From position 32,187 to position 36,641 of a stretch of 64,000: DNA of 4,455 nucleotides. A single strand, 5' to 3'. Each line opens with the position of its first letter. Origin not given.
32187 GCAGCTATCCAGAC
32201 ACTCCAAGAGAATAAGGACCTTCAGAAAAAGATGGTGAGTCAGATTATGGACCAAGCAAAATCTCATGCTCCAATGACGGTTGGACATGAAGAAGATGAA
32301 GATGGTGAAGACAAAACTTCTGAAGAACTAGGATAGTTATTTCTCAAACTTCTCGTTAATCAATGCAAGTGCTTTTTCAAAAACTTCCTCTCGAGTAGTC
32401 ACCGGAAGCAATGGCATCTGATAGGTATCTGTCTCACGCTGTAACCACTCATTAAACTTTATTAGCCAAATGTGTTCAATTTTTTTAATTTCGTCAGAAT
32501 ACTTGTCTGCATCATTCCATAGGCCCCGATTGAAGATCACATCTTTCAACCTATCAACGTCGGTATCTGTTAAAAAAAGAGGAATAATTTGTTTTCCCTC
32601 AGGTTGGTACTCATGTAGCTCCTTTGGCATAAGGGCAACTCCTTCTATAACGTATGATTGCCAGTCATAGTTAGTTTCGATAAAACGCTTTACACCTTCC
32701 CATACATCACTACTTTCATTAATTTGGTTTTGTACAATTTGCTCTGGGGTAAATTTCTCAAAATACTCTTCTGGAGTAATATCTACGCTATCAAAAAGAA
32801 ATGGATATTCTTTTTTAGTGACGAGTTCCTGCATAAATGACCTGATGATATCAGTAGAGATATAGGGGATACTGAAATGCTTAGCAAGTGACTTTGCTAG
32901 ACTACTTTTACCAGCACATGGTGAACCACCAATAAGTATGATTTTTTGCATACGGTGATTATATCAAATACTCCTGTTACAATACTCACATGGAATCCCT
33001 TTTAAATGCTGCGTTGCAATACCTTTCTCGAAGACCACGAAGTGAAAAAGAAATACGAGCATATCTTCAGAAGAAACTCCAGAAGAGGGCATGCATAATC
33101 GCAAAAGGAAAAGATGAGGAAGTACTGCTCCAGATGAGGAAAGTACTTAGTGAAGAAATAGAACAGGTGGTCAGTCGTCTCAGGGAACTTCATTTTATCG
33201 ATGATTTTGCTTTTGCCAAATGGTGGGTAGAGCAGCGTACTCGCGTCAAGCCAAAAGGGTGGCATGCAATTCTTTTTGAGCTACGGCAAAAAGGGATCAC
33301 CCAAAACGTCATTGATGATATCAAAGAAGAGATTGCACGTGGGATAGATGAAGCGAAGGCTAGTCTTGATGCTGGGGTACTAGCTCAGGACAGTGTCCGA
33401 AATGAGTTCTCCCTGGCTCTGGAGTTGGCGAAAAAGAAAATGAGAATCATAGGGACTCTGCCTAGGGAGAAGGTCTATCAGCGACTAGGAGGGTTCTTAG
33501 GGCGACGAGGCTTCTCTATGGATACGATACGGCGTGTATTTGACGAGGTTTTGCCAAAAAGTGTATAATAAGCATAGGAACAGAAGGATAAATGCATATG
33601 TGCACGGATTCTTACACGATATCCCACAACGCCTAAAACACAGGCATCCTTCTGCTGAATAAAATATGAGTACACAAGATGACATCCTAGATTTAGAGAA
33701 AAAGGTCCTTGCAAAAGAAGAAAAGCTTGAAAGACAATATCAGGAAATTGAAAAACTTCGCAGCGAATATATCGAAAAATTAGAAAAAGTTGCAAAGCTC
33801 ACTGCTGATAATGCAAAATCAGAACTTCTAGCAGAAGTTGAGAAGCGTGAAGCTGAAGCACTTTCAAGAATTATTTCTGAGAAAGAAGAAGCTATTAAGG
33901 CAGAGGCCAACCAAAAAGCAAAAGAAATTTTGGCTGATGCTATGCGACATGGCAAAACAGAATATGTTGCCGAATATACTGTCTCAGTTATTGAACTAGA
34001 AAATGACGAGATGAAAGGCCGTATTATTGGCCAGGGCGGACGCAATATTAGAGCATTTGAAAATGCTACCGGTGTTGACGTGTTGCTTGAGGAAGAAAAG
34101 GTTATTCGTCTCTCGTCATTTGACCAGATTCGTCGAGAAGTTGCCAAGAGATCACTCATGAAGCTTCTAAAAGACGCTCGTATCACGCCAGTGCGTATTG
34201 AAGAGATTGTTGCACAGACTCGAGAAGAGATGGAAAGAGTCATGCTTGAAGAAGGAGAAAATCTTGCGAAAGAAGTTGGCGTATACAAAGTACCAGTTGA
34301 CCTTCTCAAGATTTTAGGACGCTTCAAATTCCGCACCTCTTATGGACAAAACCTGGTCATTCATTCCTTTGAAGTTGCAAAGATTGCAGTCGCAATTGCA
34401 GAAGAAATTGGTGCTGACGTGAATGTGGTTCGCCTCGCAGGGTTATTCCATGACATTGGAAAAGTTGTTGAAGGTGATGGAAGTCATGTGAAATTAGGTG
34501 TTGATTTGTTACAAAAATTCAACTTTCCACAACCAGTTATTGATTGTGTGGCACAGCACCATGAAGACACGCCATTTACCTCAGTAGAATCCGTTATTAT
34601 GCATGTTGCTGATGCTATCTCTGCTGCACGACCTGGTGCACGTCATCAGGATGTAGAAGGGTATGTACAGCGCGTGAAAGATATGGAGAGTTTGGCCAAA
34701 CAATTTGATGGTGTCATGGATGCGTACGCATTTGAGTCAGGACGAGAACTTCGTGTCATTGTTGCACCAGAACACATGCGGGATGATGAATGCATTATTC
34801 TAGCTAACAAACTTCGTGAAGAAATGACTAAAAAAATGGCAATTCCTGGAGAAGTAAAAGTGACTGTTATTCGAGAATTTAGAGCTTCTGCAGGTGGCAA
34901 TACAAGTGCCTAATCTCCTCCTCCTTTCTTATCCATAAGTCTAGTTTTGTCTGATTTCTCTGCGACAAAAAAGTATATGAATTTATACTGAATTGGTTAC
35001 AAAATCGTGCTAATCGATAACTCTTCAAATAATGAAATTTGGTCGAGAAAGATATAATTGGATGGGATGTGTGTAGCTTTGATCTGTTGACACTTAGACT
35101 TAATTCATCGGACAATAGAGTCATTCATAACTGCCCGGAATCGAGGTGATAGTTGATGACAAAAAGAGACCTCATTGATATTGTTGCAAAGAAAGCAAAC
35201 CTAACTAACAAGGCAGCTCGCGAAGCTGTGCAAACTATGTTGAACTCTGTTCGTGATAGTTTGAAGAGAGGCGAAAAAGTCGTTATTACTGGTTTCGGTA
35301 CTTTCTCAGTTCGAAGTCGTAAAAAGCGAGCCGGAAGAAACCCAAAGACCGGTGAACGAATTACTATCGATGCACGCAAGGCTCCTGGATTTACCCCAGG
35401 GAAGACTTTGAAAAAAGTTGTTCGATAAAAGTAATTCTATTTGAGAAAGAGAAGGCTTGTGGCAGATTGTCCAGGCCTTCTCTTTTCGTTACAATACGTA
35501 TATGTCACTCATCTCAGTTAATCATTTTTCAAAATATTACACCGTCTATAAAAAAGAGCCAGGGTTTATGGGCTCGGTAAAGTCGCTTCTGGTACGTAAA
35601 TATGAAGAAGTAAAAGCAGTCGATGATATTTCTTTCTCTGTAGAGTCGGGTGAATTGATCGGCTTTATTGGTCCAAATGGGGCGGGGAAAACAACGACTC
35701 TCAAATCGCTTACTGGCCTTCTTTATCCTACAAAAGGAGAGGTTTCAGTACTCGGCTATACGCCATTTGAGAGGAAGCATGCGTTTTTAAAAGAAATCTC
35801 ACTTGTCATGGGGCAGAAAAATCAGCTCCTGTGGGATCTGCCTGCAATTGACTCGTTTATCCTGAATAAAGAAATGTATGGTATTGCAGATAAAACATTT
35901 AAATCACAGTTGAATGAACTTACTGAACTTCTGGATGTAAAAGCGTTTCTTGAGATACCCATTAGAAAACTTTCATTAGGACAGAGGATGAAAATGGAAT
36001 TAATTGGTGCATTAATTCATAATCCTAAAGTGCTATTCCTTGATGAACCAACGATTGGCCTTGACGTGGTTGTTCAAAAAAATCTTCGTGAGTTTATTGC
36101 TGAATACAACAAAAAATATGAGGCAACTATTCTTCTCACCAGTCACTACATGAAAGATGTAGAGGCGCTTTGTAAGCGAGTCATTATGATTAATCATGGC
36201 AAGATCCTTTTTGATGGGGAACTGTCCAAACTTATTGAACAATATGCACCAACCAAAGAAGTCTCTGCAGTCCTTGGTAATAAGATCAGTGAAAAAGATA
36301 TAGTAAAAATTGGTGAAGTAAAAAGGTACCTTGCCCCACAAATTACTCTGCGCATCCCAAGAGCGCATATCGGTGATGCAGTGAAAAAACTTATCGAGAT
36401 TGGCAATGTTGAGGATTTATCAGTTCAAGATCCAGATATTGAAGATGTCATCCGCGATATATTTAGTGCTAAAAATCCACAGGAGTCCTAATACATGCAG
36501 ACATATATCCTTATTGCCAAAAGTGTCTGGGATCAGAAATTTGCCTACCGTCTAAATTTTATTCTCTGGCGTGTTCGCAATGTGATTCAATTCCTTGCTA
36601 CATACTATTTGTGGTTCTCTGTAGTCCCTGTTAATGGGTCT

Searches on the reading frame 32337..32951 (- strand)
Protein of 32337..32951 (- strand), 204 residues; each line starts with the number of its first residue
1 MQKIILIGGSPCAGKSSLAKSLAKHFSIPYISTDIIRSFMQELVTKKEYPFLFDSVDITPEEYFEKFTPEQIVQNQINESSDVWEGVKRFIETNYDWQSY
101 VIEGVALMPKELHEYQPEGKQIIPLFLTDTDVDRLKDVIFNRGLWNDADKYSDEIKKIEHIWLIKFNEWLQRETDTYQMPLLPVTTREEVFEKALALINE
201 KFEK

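Call 38: search_protein_families(library=pfam, proteins=[window:32337-32951:-], max_evalue=0.001)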
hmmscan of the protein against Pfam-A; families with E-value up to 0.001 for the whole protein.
window:32337-32951:- (204 aa): 4 families
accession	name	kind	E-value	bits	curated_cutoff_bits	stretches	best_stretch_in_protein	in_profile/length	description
PF13521.12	AAA_28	-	3.2e-06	27.9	27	1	5-48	2-44/164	AAA domain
PF13189.12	Cytidylate_kin2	-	6.1e-06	27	28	1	4-104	1-99/176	Cytidylate kinase-like family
PF13238.12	AAA_18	-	2e-05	25.5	29.4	1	5-82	1-68/128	AAA domain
PF13207.12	AAA_17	-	0.00089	20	27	0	9-76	2-69/136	AAA domain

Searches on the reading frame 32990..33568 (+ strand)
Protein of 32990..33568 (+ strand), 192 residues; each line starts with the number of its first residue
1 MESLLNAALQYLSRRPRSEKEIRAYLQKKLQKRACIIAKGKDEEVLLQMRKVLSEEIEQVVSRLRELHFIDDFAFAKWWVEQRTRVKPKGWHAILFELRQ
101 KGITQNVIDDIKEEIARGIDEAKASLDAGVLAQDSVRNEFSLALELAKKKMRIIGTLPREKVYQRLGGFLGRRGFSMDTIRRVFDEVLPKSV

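Call 38: search_protein_families(library=pfam, proteins=[window:32990-33568:+], max_evalue=0.001)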
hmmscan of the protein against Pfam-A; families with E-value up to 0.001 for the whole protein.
window:32990-33568:+ (192 aa): 3 families
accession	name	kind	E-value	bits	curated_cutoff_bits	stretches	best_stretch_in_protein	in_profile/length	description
PF21982.2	RecX_HTH1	-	4e-13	49.5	26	1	6-29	3-26/40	RecX, first three-helix domain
PF21981.2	RecX_HTH3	-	1.2e-11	45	26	1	139-183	3-47/48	RecX, third three-helix domain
PF02631.22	RecX_HTH2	-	6.7e-10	39.5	26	1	71-110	1-40/42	RecX, second three-helix domain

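Call 45: find_encoding_contigs(protein=window:32990-33565:+, flank=10000, max_places=1)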
Protein window:32990-33565:+ (192 aa): 6 contigs read that carry it; 1 place shown.
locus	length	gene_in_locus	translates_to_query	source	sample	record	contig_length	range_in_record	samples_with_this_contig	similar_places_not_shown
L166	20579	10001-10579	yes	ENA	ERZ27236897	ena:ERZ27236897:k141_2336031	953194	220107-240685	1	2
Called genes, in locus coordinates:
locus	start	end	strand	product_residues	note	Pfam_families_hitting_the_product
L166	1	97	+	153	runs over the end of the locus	PF00828:Ribosomal_L27A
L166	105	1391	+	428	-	PF00344:SecY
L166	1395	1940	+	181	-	PF00406:ADK, PF13207:AAA_17, PF13238:AAA_18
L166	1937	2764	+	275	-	PF00557:Peptidase_M24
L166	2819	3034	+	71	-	PF01176:eIF-1a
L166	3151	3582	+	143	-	PF00416:Ribosomal_S13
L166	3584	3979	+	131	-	PF00411:Ribosomal_S11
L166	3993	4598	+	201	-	PF00163:Ribosomal_S4, PF01479:S4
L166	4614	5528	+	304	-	PF01193:RNA_pol_L, PF01000:RNA_pol_A_bac, PF03118:RNA_pol_A_CTD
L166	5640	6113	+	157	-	PF01196:Ribosomal_L17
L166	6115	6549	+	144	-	PF00572:Ribosomal_L13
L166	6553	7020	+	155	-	PF00380:Ribosomal_S9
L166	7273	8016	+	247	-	PF13624:SurA_N_3 (weak), PF09312:SurA_N (weak)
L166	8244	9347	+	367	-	PF00154:RecA_N, PF06745:ATPase (weak), PF08423:Rad51, PF27531:MT3502_N (weak), PF21096:RecA_C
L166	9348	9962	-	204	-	PF13189:Cytidylate_kin2 (weak), PF13521:AAA_28 (weak)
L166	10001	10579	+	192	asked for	PF21982:RecX_HTH1, PF02631:RecX_HTH2, PF21981:RecX_HTH3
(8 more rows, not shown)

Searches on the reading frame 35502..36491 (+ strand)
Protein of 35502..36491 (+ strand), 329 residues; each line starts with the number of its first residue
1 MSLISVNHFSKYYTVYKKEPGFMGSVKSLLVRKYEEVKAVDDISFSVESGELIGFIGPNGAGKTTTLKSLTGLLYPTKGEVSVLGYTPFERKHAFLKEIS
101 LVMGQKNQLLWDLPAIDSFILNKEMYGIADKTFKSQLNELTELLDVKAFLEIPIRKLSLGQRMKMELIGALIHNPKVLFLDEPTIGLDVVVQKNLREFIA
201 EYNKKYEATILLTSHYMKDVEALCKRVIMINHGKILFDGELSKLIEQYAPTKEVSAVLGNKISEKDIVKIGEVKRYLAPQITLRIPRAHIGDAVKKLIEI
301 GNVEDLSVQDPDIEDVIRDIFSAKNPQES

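Call 39: search_protein_families(library=pfam, proteins=[window:35502-36491:+], max_evalue=0.001)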
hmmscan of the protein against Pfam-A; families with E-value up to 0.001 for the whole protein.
window:35502-36491:+ (329 aa): 3 families
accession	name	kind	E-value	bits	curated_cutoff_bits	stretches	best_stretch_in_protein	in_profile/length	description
PF00005.33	ABC_tran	-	2.9e-26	93.1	25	1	41-184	2-136/137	ABC transporter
PF13304.12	AAA_21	-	2.9e-13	51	27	1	151-215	232-298/304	AAA domain, putative AbiEii toxin, Type IV TA system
PF13476.12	AAA_23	-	0.00041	21.5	27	1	43-78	15-47/201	AAA domain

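Call 58: search_protein_families(library=ncbifam, proteins=[window:35502-36491:+], max_evalue=0.00001)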
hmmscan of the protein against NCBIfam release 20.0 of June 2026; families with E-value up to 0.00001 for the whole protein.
window:35502-36491:+ (329 aa): 180 families (the best 25 are shown)
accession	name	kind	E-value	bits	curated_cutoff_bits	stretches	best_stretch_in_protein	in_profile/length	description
TIGR01188.1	drrA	subfamily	1.5e-61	208.3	312.45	1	33-247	2-214/302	daunorubicin resistance ABC transporter, ATP-binding protein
TIGR03522.1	GldA_ABC_ATP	equivalog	1.6e-50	172.2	402.6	1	29-305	7-280/301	gliding motility-associated ABC transporter ATP-binding subunit GldA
NF033858.1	ABC2_perm_RbbA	equivalog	2e-43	148.5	1050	1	30-248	272-488/909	ribosome-associated ATPase/putative transporter RbbA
TIGR03864.1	PQQ_ABC_ATP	hypoth_equivalog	1.3e-42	145.9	302.25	1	30-248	7-223/236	ABC transporter, ATP-binding subunit, PQQ-dependent alcohol dehydrogenase system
TIGR04521.1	ECF_ATPase_2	equivalog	1.2e-39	136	330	1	36-254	17-242/279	energy-coupling factor transporter ATPase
NF010060.0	PRK13537.1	equivalog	1.4e-37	129.2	521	1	31-249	22-238/314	nodulation factor ABC transporter ATP-binding protein NodI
NF040933.2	ABC_arch_GlcV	equivalog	1.8e-35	122.5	450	1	26-292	8-274/357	glucose ABC transporter ATP-binding protein GlcV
TIGR03740.1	galliderm_ABC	subfamily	5.4e-34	117.8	309.75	1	30-243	6-210/223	lantibiotic protection ABC transporter ATP-binding subunit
TIGR04406.1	LPS_export_lptB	equivalog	8.3e-34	116.9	240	1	30-248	7-226/239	LPS export ABC transporter ATP-binding protein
NF010059.0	PRK13536.1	equivalog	1.7e-33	115.8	549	1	32-251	51-268/342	nodulation factor ABC transporter ATP-binding protein NodI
TIGR01288.1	nodI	equivalog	3.8e-33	114.8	424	1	33-254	13-232/303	nodulation factor ABC transporter ATP-binding protein NodI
TIGR04520.1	ECF_ATPase_1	equivalog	6.4e-33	114.3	315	1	33-249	9-228/269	energy-coupling factor transporter ATPase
NF010158.0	PRK13637.1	equivalog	5.1e-32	111.1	390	1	36-248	19-236/287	energy-coupling factor transporter ATPase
TIGR00968.1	3a0106s01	subfamily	1.1e-30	106.9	342.75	1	32-249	8-223/237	sulfate ABC transporter ATP-binding protein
NF047565.1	PSM_export_PmtA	equivalog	1.2e-30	106.7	350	1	39-270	16-241/282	phenol-soluble modulin export ABC transporter ATP-binding protein PmtA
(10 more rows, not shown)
